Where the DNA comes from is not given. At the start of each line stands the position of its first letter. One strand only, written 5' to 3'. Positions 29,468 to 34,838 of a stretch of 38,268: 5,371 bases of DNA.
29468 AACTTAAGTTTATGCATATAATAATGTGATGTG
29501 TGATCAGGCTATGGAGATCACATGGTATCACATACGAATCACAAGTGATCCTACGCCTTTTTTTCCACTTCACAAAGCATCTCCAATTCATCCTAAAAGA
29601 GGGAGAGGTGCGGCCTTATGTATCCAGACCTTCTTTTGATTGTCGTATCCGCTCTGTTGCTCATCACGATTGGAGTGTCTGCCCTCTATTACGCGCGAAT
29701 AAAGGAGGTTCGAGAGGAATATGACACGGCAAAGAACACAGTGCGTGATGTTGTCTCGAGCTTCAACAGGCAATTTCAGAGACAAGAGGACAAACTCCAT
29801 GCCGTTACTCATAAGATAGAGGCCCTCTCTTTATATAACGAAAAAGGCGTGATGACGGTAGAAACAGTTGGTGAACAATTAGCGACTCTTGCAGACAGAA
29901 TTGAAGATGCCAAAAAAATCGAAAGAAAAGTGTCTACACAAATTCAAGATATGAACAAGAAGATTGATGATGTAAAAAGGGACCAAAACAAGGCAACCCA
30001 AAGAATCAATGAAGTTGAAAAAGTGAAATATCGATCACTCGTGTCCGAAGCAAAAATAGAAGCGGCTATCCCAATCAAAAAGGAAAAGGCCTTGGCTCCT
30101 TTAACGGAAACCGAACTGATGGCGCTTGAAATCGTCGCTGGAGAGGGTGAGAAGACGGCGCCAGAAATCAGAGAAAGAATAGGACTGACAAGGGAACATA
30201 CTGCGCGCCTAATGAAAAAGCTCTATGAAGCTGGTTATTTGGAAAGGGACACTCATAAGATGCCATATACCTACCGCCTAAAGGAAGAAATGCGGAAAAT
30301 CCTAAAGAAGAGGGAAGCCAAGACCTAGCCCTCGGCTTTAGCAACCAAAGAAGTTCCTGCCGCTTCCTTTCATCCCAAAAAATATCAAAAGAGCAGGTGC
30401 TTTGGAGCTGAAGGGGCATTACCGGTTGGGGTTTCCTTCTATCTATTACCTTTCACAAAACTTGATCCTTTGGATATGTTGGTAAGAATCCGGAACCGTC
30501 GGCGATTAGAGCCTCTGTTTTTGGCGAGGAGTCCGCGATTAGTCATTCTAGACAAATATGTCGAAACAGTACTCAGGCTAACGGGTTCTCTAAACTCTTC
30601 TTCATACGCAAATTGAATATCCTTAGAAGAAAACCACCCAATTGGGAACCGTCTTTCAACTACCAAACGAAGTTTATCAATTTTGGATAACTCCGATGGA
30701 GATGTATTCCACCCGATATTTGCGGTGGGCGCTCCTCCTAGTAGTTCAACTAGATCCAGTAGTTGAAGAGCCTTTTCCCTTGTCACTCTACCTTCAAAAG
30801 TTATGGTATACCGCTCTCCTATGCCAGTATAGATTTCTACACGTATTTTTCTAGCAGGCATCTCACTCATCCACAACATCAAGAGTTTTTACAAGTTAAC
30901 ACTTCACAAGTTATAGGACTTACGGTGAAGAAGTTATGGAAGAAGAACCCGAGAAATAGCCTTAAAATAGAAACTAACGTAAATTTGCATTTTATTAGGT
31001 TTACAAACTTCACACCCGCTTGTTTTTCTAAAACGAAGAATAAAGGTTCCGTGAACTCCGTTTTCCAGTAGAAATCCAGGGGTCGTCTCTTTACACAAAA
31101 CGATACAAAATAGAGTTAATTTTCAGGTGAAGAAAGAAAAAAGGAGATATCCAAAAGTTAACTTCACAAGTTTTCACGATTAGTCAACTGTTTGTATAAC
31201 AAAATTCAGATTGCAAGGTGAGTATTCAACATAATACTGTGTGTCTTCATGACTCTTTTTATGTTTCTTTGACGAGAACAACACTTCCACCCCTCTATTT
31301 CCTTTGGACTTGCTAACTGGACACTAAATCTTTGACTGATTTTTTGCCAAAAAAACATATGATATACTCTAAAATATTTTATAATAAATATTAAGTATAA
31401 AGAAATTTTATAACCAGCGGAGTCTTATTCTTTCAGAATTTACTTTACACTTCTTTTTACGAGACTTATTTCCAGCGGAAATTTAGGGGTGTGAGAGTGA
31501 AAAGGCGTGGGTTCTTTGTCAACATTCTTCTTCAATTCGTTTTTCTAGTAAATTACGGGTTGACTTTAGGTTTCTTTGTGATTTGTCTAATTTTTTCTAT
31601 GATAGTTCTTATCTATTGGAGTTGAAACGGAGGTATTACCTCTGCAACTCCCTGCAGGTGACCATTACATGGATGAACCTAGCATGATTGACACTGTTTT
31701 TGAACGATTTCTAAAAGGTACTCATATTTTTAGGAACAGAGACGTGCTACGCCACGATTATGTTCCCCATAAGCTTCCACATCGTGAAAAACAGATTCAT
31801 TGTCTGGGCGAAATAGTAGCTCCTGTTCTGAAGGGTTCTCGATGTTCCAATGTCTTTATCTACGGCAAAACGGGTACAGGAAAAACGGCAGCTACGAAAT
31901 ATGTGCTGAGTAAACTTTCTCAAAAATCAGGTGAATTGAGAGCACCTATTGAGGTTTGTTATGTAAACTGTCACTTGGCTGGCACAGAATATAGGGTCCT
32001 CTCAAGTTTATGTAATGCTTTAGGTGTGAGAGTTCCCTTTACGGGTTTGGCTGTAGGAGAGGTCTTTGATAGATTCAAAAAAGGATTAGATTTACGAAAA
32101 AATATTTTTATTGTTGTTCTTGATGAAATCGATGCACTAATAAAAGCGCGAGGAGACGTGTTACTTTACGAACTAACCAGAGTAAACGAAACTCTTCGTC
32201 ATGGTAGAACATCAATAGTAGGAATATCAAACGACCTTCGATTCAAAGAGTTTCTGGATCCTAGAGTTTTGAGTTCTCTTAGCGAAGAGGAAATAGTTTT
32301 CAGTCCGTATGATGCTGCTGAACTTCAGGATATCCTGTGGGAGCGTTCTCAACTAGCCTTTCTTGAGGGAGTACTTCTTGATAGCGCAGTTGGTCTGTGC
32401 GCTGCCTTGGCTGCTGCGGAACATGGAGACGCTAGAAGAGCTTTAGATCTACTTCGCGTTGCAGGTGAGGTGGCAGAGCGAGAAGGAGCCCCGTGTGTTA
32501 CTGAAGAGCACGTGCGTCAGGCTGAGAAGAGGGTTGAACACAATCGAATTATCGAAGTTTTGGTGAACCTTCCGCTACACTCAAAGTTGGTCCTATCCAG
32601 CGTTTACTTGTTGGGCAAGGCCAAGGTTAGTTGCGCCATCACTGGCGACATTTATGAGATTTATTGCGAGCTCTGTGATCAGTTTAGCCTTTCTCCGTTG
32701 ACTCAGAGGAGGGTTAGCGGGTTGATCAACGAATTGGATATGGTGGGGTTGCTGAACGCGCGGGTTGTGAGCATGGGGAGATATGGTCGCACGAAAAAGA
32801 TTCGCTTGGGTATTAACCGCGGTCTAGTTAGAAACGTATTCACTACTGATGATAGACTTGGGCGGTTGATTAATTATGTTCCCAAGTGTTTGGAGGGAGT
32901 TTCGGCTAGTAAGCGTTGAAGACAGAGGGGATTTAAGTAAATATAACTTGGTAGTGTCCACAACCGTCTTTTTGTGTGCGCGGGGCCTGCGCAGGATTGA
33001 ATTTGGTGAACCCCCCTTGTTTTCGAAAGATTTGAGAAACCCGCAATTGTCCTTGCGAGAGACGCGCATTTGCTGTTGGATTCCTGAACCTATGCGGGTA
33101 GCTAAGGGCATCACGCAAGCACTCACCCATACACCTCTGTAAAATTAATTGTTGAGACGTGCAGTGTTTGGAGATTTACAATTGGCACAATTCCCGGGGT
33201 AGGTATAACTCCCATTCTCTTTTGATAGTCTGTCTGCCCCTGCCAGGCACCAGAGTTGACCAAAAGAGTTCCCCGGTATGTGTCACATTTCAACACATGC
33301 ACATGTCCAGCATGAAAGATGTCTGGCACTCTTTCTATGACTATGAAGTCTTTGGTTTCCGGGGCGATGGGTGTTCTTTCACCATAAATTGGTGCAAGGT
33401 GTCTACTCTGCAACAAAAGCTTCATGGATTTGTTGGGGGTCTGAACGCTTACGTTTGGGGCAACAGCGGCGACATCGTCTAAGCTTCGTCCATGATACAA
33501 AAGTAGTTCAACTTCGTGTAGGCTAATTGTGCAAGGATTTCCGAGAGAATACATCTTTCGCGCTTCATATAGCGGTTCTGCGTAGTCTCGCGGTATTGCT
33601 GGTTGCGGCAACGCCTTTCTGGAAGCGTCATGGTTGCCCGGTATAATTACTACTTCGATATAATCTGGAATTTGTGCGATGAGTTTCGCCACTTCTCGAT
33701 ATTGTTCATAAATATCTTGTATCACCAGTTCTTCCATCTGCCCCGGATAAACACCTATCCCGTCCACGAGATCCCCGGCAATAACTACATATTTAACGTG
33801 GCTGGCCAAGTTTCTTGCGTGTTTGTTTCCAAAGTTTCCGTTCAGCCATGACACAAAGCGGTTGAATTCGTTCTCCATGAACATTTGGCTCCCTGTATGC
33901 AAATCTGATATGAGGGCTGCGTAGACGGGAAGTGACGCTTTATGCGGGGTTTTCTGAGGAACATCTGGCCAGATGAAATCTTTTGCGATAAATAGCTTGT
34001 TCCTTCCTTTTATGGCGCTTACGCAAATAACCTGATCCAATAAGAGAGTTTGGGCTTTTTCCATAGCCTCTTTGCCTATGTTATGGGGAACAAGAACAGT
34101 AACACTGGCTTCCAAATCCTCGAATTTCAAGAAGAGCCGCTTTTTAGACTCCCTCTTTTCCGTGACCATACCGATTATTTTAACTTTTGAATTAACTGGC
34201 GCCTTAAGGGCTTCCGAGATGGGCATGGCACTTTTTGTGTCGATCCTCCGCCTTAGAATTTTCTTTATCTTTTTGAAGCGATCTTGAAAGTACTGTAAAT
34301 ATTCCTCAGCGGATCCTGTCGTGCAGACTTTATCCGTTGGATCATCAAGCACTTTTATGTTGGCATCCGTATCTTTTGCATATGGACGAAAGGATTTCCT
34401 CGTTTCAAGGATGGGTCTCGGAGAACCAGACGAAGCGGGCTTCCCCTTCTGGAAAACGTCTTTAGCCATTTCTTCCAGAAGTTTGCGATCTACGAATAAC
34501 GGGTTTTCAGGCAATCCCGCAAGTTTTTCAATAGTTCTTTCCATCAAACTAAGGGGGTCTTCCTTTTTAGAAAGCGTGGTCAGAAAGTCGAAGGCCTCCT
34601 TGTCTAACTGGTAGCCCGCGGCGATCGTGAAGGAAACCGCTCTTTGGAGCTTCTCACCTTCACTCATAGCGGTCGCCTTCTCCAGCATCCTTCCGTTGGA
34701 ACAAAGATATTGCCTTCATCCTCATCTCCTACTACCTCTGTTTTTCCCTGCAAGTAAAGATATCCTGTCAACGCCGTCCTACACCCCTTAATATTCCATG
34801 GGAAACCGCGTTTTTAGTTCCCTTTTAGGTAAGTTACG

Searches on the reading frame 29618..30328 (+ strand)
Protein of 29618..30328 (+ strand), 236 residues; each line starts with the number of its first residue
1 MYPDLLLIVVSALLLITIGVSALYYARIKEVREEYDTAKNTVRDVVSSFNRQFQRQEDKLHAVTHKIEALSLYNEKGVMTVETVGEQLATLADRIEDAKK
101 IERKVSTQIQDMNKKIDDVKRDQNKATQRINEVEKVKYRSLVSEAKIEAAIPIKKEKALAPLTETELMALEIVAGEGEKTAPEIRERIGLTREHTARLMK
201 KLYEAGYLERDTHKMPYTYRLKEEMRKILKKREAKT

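Call 8: search_protein_families(library=pfam, proteins=[window:29618-30328:+], max_evalue=0.01)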
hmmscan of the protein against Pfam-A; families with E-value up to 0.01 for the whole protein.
window:29618-30328:+ (236 aa): 12 families
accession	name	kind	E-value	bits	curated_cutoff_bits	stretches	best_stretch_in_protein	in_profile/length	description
PF13463.12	HTH_27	-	7.7e-07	29.7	22.2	1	162-214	1-54/68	Winged helix DNA-binding domain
PF11932.13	DUF3450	-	9.6e-07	28.8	32.6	1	11-118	5-111/241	Protein of unknown function (DUF3450)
PF12802.13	MarR_2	-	4.4e-06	27.2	27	1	162-210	3-52/61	MarR family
PF01047.28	MarR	-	8.7e-06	26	24.6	1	162-213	1-52/59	MarR family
PF01978.25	TrmB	-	5e-05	23.5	25.6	1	162-221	6-64/68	Sugar-specific transcriptional regulator TrmB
PF09339.16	HTH_IclR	-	0.00034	20.7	22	1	168-211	7-51/52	IclR helix-turn-helix domain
PF13412.12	HTH_24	-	0.0008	19.4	21.9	1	162-209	1-48/48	Winged helix-turn-helix DNA-binding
PF13545.12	HTH_Crp_2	-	0.00093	19.6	27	1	186-211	30-56/70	Crp-like helix-turn-helix domain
PF08222.17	HTH_CodY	-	0.0045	17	27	1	176-222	2-47/61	CodY helix-turn-helix domain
PF09382.16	RQC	-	0.005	17.1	23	1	190-233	59-101/114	RQC domain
PF13601.12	HTH_34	-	0.0074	16.9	27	0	166-212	2-48/80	Winged helix DNA-binding domain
PF21984.2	DnaD_N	-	0.0081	16.8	27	0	162-230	14-92/101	DnaD N-terminal domain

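Call 15: search_protein_families(library=ncbifam, proteins=[window:29618-30325:+], max_evalue=0.1)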
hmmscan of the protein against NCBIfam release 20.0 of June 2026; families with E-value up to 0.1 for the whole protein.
window:29618-30325:+ (236 aa): 21 families
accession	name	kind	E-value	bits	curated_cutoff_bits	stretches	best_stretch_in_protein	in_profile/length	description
NF040939.2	trans_reg_lrs14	equivalog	0.00084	19.4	90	1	161-214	18-72/103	Lrs14 family HTH-type transcriptional regulator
NF002572.0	PRK02224.1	equivalog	0.0014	17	1087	1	25-151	309-435/888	DNA double-strand break repair ATPase Rad50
NF041413.1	ArsR_Rv2640c_fam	equivalog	0.0019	18.6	155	1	155-227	35-107/118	Rv2640c family ArsR-like transcriptional regulator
NF009430.1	PRK12789.1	equivalog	0.002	17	557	1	59-161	117-220/350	flagellar basal body P-ring protein FlgI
TIGR01884.1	cas_HTH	subfamily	0.0022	17.4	60.2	1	131-214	113-192/202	CRISPR-associated CARF protein Csa3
TIGR02168.1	SMC_prok_B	equivalog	0.0027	15.5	567.35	1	50-202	671-947/1181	chromosome segregation protein SMC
NF033885.1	conj_TraP_IncI1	equivalog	0.0031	17.3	135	1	31-148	51-170/217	conjugal transfer protein TraP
NF033788.1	HTH_metalloreg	subfamily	0.0042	16.9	55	1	164-224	11-71/77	metalloregulator ArsR/SmtB family transcription factor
NF053606.1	Sta1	subfamily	0.0043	17.1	80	1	162-220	18-82/100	Sta1 family transcriptional regulator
NF004474.0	PRK05808.1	subfamily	0.0051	16.1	408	1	71-219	140-282/283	3-hydroxybutyryl-CoA dehydrogenase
NF007341.0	PRK09834.1-3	equivalog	0.0059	15.8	269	1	175-227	24-74/274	DNA-binding transcriptional regulator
NF041066.2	DpdI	equivalog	0.0068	16.4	150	1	27-130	19-118/239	protein DpdI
NF008180.0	PRK10929.1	equivalog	0.0081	14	809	1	48-135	212-300/1109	miniconductance mechanosensitive channel MscM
NF006543.0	PRK09039.1-2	equivalog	0.0082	16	305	1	6-135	27-156/350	peptidoglycan -binding protein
NF038218.1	IcmG_DotF_IVB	equivalog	0.018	14.7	200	1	46-136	105-188/266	type IVB secretion system protein IcmG/DotF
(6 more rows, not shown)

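Call 39: find_homologous_proteins(query=window:29618-30325:+)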
Query window:29618-30325:+ (236 aa): 2426 proteins with E <= 0.001 among 3452 candidates; the best 120 are listed.
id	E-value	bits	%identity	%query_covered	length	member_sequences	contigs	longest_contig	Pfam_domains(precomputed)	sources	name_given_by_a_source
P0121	2.4e-140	483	100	100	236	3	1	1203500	PF11932.14,PF01047.29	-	-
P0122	2.0e-131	454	94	100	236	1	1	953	PF11932.14,PF01047.29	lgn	-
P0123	1.5e-130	451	94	100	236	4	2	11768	PF11932.14,PF01047.29,PF01978.26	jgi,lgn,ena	-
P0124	2.1e-118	412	92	92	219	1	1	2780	PF01047.29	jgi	jgi:chromosome segregation ATPase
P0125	1.9e-116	405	85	100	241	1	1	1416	-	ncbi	-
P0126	4.4e-116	404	84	100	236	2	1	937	-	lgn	-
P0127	3.3e-96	339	75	100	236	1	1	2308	PF01047.29,PF01978.26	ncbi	-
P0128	6.1e-96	338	74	100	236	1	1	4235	PF01047.29,PF01978.26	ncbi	-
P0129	6.6e-96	338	73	100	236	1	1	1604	PF01047.29,PF01978.26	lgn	-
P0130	1.4e-95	337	74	100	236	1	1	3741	PF01047.29,PF01978.26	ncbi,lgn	-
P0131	9.4e-95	334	71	100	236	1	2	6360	PF01047.29,PF13463.13,PF01978.26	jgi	-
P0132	1.2e-94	334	75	92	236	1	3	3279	PF01047.29,PF01978.26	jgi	jgi:DNA-binding MarR family transcriptional regulator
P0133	1.3e-94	334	73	100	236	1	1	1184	PF01047.29,PF13463.13,PF01978.26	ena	-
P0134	1.4e-94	334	73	100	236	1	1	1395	PF01047.29,PF13463.13,PF01978.26,PF27758.1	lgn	-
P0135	1.5e-94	334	71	100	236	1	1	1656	PF01047.29,PF13463.13,PF01978.26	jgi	-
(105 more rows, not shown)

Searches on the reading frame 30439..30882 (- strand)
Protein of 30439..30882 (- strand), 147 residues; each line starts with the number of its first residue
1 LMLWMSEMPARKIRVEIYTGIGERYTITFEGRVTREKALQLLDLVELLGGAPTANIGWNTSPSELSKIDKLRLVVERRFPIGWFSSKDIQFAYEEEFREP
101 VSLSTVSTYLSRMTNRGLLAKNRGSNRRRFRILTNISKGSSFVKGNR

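Call 8: search_protein_families(library=pfam, proteins=[window:30439-30882:-], max_evalue=0.01)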
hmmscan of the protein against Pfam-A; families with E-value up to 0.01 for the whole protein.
window:30439-30882:- (147 aa): 0 families

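Call 15: search_protein_families(library=ncbifam, proteins=[window:30439-30879:-], max_evalue=0.1)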
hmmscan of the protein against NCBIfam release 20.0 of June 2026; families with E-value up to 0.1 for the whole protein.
window:30439-30879:- (146 aa): 1 family
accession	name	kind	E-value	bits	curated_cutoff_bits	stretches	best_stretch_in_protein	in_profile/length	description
NF041230.1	BagL_FevM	exception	0.047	13.7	230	1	100-138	66-104/145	MarR family transcriptional regulator BagL/FevM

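Call 41: search_protein_families(library=pfam, proteins=[window:30439-30879:-], max_evalue=10)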
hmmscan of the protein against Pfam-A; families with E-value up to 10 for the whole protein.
window:30439-30879:- (146 aa): 4 families
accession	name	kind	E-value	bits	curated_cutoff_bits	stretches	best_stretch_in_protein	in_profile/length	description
PF03965.22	Penicillinase_R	-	0.011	16.5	22.6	1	85-130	20-63/115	Penicillinase repressor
PF09079.17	Cdc6_C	-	0.012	16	25.1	1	98-136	48-89/96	CDC6, C terminal winged helix domain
PF09339.16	HTH_IclR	-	0.19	11.9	22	1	101-121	31-51/52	IclR helix-turn-helix domain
PF01475.25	FUR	-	0.27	11.8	23.1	1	82-131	24-73/121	Ferric uptake regulator family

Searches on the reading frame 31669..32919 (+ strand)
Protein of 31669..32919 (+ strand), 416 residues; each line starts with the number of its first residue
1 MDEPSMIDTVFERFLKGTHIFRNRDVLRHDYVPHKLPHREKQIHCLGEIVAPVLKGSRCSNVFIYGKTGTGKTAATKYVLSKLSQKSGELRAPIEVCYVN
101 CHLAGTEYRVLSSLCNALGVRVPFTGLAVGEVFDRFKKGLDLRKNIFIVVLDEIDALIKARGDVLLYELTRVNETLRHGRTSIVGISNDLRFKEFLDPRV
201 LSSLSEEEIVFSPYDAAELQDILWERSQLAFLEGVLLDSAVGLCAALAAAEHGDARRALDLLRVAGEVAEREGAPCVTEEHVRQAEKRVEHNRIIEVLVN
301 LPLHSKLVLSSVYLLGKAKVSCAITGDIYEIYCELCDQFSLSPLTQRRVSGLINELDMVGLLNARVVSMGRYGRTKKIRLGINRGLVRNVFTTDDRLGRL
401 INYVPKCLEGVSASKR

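Call 8: search_protein_families(library=pfam, proteins=[window:31669-32919:+], max_evalue=0.01)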
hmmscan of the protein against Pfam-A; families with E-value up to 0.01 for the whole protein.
window:31669-32919:+ (416 aa): 12 families
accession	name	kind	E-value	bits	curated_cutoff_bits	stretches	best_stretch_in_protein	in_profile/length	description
PF22703.2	Cdc6_lid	-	4.9e-26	90.8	27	1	220-286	1-67/68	Cdc6 AAA+ ATPase-type lid domain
PF09079.17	Cdc6_C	-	5.2e-26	90.9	25.1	1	297-387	2-93/96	CDC6, C terminal winged helix domain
PF13401.12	AAA_22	-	1.6e-10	41.8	27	1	58-170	4-106/130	AAA domain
PF13191.12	AAA_16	-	2e-07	32.1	32.6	1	35-174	1-160/167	AAA ATPase domain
PF00004.35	AAA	-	6e-07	30.4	21.2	1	63-201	2-119/131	ATPase family associated with various cellular activities (AAA)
PF22606.2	Cdc6-ORC-like_ATPase_lid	-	1.1e-05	25.7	27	1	214-272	1-59/60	Cdc6/ORC-like, ATPase lid domain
PF01637.24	ATPase_2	-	9.7e-05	22.7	33.2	1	54-178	15-144/225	ATPase domain predominantly from Archaea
PF00270.35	DEAD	-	0.00023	21.4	26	0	52-84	10-40/167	DEAD/DEAH box helicase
PF05621.17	TniB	-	0.00063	19.7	22.4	1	55-160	31-134/189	Bacterial TniB protein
PF05673.19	DUF815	-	0.00098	18.8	23.8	1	35-90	29-82/249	Protein of unknown function (DUF815)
PF16193.11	AAA_assoc_2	-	0.0051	17.5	34.3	1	244-287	12-56/81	AAA C-terminal domain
PF00225.29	Kinesin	-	0.0093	15.4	29.3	0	41-73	58-89/327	Kinesin motor domain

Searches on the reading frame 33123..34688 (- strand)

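Call 8: search_protein_families(library=pfam, proteins=[window:33123-34688:-], max_evalue=0.01)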
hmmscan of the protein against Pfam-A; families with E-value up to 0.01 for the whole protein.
window:33123-34688:- (521 aa): 4 families
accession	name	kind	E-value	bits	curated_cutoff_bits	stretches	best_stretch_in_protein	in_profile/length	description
PF04042.21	DNA_pol_E_B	-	8.6e-20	71.5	29.1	1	258-461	2-202/210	DNA polymerase alpha/epsilon subunit B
PF00149.33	Metallophos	-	7.6e-14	53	21.5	1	258-465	4-190/191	Calcineurin-like phosphoesterase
PF12850.12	Metallophos_2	-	5.1e-10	40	27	1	258-490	4-143/154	Calcineurin-like phosphoesterase superfamily domain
PF01336.31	tRNA_anti-codon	-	0.00019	21.7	27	1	169-225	1-55/75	OB-fold nucleic acid binding domain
